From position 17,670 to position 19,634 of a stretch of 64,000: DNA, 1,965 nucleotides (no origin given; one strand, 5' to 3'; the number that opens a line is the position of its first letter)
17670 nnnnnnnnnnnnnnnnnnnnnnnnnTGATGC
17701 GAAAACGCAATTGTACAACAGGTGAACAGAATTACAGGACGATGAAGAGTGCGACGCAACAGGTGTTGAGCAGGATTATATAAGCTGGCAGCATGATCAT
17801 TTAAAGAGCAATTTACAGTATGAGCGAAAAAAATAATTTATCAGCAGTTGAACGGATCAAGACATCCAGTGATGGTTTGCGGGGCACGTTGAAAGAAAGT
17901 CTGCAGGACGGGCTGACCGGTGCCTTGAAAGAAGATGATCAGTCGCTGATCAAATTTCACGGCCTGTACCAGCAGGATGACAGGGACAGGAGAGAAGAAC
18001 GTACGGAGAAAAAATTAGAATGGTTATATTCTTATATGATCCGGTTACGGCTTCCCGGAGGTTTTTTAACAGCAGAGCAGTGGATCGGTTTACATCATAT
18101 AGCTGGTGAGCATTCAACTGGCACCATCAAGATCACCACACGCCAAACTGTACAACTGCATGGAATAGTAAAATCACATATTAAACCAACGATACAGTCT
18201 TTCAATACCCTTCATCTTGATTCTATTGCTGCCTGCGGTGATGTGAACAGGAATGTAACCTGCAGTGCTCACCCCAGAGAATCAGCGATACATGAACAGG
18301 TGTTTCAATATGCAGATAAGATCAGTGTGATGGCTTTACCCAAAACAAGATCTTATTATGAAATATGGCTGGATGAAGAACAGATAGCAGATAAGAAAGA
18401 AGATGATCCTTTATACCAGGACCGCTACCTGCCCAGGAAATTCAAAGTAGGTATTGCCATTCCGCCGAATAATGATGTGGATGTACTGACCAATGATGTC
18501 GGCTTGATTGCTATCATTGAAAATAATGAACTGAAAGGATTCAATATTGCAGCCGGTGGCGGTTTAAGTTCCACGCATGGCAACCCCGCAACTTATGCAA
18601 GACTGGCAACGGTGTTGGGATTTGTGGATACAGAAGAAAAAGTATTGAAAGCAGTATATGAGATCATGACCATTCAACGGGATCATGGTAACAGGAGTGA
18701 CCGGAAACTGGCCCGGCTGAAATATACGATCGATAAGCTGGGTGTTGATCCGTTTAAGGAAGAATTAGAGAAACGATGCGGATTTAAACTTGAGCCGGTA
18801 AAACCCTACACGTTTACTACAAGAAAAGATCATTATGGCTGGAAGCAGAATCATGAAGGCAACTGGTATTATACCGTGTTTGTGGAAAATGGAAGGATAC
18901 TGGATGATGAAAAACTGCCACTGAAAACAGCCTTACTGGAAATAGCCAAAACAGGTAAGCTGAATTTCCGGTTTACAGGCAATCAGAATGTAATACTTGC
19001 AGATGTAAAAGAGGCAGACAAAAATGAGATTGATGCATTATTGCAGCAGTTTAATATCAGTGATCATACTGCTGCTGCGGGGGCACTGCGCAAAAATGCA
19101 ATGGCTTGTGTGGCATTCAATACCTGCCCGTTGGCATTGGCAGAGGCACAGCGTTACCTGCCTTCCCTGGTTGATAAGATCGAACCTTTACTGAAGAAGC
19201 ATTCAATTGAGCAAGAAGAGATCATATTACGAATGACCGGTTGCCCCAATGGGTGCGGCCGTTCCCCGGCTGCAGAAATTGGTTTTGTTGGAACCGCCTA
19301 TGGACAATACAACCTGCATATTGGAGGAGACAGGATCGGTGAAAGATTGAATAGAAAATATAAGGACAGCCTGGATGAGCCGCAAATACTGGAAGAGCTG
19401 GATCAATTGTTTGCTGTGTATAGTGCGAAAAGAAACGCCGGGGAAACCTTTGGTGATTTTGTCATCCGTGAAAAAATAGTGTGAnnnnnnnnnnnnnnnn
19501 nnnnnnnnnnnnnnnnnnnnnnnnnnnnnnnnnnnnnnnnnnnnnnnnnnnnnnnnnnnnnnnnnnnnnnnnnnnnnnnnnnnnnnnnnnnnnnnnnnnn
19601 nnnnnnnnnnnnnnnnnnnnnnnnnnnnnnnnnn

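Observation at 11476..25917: Sulfate-assimilation supercluster that appears to carry its own glycine-to-siroheme (C4/Shemin) tetrapyrrole branch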

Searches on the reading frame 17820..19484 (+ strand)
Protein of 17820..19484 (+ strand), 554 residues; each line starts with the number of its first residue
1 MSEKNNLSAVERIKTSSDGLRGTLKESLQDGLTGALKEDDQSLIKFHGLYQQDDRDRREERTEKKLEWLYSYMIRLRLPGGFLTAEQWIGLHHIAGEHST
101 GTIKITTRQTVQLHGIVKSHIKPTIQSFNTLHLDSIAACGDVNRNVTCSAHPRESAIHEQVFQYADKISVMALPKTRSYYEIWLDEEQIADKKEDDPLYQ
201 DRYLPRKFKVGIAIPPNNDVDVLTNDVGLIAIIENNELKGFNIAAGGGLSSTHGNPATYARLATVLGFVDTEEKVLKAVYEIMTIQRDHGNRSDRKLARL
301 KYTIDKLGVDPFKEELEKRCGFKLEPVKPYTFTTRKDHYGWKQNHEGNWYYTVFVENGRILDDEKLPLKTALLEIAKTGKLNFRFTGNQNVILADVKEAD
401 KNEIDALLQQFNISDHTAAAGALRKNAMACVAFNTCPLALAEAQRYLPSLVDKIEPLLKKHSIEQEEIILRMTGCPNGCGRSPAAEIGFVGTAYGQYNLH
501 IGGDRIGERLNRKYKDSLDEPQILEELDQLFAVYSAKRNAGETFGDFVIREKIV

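Call 3: search_protein_families(library=pfam, proteins=[window:17820-19484:+])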
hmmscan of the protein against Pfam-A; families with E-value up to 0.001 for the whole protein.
window:17820-19484:+ (554 aa): 2 families
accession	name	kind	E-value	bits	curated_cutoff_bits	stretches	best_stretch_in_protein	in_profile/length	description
PF01077.27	NIR_SIR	-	2.6e-46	157.4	27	2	166-323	4-157/158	Nitrite and sulphite reductase 4Fe-4S domain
PF03460.22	NIR_SIR_ferr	-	8.7e-30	102.7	24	2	72-125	10-63/69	Nitrite/Sulfite reductase ferredoxin-like half domain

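Call 5: search_protein_families(library=ncbifam, proteins=[window:17820-19484:+], max_evalue=0.00001)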
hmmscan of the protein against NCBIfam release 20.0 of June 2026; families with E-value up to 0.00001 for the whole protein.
window:17820-19484:+ (554 aa): 10 families
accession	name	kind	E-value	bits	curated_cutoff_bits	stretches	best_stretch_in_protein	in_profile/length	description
TIGR02041.1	CysI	equivalog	1e-229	763.5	756.55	1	11-554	1-541/541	assimilatory sulfite reductase (NADPH) hemoprotein subunit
NF010029.0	PRK13504.1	equivalog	2.2e-229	762.5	457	1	3-553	11-563/575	NADPH-dependent assimilatory sulfite reductase hemoprotein subunit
TIGR02042.1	sir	equivalog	5.3e-144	480.5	731.5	1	5-550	8-568/581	sulfite reductase, ferredoxin dependent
NF007125.0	PRK09566.1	equivalog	1.3e-52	178.9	594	1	3-493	8-456/513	ferredoxin--nitrite reductase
NF007126.0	PRK09567.1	equivalog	4e-47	160.7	523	1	4-551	62-578/595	NirA family protein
TIGR02435.1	CobG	equivalog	5.3e-23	81.6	234.8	2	71-153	17-98/388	precorrin-3B synthase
TIGR02912.1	sulfite_red_C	equivalog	7.2e-14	51.5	324.1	1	360-498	31-167/314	sulfite reductase subunit C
TIGR02374.1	nitri_red_nirB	equivalog_domain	1.5e-11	43.5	578.35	0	373-534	580-735/794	nitrite reductase large subunit NirB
TIGR02066.1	dsrB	equivalog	1.8e-06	27.2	341.5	0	350-492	30-168/341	dissimilatory-type sulfite reductase subunit beta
TIGR02064.1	dsrA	equivalog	2.6e-06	26.6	392.85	0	386-496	119-226/402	dissimilatory-type sulfite reductase subunit alpha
